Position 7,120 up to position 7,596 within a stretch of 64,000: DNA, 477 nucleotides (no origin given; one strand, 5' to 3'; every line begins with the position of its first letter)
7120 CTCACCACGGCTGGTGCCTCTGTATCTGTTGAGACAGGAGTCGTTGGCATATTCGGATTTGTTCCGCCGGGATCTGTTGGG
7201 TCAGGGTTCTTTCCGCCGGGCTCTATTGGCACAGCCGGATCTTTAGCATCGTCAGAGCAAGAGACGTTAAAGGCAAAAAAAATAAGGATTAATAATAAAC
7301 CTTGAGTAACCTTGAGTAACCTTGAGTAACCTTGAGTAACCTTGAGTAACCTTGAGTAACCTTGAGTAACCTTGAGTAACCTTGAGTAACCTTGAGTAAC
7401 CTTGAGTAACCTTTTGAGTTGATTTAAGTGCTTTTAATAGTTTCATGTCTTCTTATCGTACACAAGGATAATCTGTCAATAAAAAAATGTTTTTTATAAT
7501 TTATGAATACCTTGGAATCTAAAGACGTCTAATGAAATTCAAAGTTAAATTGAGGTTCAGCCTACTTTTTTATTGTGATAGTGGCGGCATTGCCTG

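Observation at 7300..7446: P2 switch: 11 units, one unit loss from ON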

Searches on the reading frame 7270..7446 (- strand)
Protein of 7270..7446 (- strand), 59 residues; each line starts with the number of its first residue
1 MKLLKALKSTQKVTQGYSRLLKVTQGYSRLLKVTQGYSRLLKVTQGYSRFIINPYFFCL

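Call 67: find_homologous_proteins(query=window:7270-7446:-, max_evalue=0.001)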
Query seq(59 aa): no candidate shares three 5-residue words with the query. No homologue found.
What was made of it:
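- Tried and rejected: Word-indexed search with the 59-aa OFF peptide: no candidates (call 67).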

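Call 73: search_protein_representatives(protein=window:7270-7446:-)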
Query: 59 residues. Proteins with E-value up to 0.001 (for the whole library): 388; up to 1e-10: 39; up to 1e-30: 0. The best 150 are listed.
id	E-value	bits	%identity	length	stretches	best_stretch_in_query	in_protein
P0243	3.0e-29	114.7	71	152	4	12-50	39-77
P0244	5.8e-27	107.6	39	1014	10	15-54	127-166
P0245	2.3e-24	99.5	51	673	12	12-50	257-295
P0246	5.1e-21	89.0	61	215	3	10-49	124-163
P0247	2.6e-19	83.7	73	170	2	11-47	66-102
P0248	7.1e-19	82.4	54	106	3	4-49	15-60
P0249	2.2e-18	80.8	62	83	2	10-49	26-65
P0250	4.5e-18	79.9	56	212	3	9-57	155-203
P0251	8.1e-17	76.0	47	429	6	11-49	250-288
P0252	2.0e-16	74.7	51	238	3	11-49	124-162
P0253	1.6e-15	71.9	45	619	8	3-49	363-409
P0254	2.0e-15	71.6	38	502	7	7-48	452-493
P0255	2.6e-15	71.2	72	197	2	11-50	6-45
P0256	7.0e-15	69.9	60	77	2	12-52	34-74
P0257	1.5e-14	68.9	50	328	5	13-50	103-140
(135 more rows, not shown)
